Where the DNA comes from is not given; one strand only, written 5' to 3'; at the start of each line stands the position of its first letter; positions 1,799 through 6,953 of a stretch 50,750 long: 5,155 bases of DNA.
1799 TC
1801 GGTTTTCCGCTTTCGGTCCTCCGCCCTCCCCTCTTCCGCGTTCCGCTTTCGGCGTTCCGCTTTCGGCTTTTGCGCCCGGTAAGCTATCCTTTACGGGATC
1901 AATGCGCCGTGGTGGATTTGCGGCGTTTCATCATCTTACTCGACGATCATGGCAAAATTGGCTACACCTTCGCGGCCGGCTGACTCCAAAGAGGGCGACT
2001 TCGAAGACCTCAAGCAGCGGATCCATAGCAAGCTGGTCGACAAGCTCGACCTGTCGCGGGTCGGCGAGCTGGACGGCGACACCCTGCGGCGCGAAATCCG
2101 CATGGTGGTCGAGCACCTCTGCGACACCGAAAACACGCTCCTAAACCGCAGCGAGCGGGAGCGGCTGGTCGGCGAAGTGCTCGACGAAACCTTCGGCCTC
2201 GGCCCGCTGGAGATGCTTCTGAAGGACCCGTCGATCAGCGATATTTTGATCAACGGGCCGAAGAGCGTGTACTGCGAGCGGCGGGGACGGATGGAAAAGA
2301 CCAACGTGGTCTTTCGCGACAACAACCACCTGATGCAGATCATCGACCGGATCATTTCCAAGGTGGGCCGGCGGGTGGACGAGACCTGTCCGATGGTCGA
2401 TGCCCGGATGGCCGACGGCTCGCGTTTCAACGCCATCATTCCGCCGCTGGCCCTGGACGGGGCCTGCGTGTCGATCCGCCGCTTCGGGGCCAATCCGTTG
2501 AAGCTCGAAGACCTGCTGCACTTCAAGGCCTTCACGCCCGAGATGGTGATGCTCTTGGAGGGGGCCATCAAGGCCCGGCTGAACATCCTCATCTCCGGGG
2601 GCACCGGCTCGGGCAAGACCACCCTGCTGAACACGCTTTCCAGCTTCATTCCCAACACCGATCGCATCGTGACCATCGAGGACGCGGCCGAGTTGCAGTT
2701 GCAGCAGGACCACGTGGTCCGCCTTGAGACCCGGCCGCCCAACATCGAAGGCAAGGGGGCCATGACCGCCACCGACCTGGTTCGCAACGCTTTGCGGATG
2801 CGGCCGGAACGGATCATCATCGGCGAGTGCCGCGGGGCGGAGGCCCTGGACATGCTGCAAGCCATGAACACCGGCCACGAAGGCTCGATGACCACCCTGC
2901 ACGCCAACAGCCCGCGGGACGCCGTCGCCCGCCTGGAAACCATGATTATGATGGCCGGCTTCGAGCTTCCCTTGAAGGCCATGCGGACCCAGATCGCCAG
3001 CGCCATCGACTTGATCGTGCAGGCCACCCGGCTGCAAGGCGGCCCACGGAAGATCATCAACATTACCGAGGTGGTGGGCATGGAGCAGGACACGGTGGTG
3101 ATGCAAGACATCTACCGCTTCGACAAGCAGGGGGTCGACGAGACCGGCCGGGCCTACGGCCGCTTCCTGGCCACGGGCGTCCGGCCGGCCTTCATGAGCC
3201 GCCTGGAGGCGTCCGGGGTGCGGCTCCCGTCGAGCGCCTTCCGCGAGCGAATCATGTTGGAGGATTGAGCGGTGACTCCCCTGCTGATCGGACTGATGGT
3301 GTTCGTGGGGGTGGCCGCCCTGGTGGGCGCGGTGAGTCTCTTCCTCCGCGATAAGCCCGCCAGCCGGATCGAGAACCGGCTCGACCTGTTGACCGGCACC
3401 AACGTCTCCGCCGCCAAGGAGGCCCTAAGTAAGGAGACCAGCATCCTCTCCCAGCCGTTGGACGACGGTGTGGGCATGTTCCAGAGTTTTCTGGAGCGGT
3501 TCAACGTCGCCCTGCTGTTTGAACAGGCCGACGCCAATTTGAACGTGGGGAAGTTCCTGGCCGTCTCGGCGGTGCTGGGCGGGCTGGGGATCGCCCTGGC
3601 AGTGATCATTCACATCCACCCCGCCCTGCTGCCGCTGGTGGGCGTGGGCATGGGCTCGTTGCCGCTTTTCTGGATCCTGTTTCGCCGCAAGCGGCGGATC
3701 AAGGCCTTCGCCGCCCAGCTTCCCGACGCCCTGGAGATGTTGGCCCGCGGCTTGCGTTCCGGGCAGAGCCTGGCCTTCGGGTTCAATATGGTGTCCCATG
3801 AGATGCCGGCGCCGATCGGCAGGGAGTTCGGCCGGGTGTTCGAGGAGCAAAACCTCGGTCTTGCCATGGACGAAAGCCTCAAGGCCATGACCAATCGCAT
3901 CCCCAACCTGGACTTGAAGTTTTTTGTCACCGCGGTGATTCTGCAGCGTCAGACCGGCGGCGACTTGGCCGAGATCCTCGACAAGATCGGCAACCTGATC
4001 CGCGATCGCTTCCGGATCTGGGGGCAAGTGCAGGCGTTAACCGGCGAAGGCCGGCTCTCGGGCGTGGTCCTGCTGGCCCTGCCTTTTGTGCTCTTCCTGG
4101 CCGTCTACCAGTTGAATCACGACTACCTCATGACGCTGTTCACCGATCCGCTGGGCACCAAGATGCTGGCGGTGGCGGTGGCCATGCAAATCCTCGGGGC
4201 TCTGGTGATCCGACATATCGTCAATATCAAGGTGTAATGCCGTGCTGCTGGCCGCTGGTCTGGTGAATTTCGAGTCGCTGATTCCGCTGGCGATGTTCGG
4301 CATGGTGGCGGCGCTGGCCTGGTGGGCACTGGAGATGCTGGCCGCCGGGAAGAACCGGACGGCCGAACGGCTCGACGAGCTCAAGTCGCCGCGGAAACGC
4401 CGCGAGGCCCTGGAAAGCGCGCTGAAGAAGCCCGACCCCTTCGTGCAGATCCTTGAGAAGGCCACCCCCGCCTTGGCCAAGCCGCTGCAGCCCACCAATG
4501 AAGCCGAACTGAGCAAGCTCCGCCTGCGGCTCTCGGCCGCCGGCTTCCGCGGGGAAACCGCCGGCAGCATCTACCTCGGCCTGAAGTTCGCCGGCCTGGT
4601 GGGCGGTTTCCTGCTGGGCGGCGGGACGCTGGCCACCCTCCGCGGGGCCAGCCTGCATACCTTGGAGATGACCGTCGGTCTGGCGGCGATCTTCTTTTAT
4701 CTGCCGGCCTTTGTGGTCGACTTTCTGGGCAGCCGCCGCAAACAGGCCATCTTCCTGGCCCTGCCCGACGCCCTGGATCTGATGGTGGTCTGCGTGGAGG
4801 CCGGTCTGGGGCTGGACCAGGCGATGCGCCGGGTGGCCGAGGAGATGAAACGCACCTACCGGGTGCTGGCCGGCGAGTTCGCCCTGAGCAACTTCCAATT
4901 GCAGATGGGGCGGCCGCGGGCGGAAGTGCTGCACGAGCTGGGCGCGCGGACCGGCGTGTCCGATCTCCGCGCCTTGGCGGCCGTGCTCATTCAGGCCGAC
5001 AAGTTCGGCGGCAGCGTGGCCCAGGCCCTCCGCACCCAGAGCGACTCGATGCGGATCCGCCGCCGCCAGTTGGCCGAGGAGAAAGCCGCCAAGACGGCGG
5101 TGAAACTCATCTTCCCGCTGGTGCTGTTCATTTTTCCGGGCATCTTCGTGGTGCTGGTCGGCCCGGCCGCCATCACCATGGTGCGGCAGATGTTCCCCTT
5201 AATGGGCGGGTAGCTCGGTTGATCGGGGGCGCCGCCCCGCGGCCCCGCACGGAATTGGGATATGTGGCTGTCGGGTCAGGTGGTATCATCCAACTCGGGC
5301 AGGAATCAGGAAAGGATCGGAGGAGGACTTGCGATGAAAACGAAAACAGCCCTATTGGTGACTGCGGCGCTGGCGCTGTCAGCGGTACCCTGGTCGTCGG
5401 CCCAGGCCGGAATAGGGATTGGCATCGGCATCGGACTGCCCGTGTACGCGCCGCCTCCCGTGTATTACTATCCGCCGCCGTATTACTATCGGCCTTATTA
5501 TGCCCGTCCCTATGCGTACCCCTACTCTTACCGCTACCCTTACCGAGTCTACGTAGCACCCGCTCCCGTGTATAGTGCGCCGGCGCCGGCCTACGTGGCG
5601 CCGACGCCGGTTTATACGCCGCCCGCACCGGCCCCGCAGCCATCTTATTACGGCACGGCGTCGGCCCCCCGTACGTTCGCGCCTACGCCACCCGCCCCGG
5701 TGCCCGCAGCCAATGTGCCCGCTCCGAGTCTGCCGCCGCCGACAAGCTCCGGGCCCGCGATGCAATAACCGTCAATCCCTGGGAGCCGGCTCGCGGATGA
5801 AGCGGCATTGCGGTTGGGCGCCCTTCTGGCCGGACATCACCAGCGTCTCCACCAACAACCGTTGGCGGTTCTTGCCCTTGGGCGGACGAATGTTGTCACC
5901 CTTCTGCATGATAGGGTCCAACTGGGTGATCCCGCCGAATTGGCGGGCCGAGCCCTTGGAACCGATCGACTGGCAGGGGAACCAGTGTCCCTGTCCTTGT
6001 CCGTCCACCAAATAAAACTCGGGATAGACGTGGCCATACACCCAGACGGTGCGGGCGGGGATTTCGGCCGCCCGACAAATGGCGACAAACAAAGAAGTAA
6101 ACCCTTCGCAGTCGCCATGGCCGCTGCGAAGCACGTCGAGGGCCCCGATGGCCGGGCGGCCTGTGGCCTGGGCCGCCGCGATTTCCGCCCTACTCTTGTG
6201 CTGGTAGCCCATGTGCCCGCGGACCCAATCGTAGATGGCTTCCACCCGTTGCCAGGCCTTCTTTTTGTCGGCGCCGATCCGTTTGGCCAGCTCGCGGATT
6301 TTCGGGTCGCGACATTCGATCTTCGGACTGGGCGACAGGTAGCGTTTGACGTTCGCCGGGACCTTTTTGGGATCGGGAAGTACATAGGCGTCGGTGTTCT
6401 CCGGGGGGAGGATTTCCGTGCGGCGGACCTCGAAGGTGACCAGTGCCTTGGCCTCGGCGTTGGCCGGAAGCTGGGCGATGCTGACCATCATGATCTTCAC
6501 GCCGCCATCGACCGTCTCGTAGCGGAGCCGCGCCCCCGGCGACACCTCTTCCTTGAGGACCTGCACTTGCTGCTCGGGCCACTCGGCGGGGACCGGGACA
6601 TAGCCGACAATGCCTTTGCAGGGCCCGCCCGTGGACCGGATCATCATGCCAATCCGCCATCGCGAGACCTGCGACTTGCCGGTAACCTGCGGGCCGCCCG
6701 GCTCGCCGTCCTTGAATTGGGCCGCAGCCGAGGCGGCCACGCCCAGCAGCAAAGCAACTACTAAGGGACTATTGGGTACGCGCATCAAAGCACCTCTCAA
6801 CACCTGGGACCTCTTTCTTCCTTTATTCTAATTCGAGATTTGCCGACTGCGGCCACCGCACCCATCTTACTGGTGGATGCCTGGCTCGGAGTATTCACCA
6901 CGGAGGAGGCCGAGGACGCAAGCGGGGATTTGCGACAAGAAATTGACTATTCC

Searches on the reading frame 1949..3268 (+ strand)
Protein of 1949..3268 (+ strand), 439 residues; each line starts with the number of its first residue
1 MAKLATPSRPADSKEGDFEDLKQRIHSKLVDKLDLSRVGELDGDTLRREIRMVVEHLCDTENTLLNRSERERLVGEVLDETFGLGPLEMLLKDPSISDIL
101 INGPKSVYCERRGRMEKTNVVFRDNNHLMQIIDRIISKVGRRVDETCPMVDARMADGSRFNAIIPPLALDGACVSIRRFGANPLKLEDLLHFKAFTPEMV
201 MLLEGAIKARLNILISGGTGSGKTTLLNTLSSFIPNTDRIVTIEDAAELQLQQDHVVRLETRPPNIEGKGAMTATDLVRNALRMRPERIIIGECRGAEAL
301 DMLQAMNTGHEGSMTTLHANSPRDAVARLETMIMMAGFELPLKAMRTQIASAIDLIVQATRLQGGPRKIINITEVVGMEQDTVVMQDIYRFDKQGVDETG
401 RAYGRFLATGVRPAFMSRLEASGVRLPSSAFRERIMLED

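Call 73: search_protein_families(library=pfam, proteins=[window:1949-3268:+], max_evalue=0.0001)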
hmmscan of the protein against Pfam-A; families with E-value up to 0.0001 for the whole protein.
window:1949-3268:+ (439 aa): 1 family
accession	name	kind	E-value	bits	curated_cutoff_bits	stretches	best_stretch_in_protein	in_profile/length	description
PF00437.27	T2SSE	-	1e-65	222.3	24.9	1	83-358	4-276/370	Type II/IV secretion system protein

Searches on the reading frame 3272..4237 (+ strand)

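Call 73: search_protein_families(library=pfam, proteins=[window:3272-4237:+], max_evalue=0.0001)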
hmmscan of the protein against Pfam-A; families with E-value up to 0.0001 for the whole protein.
window:3272-4237:+ (321 aa): 1 family
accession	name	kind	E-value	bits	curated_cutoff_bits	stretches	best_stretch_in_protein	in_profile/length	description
PF00482.28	T2SSF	-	1.3e-16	61.2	25.2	1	154-278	2-123/125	Type II secretion system (T2SS), protein F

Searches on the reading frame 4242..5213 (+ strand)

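Call 73: search_protein_families(library=pfam, proteins=[window:4242-5213:+], max_evalue=0.0001)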
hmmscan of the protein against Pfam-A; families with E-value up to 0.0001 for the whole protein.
window:4242-5213:+ (323 aa): 1 family
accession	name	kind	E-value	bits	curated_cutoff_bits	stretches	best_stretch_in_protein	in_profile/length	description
PF00482.28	T2SSF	-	8.7e-21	74.6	25.2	1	177-306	1-124/125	Type II secretion system (T2SS), protein F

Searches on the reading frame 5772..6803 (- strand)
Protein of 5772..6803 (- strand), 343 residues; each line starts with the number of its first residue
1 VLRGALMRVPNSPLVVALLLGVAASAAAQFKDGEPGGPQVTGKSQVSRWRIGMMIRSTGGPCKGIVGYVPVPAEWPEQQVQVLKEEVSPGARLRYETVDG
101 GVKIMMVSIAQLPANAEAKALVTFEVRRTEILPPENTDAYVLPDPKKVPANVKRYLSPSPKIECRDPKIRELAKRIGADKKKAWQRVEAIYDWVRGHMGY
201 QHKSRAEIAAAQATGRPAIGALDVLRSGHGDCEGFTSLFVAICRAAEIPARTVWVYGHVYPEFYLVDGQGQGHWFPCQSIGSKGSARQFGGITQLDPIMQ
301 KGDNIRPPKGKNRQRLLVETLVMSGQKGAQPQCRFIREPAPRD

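Call 11: search_protein_families(library=pfam, proteins=[window:5772-6803:-])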
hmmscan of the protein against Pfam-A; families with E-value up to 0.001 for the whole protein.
window:5772-6803:- (343 aa): 1 family
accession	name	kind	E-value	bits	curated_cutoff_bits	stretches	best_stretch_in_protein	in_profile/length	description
PF01841.26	Transglut_core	-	2.8e-19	69.8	23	1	171-277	2-106/108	Transglutaminase-like superfamily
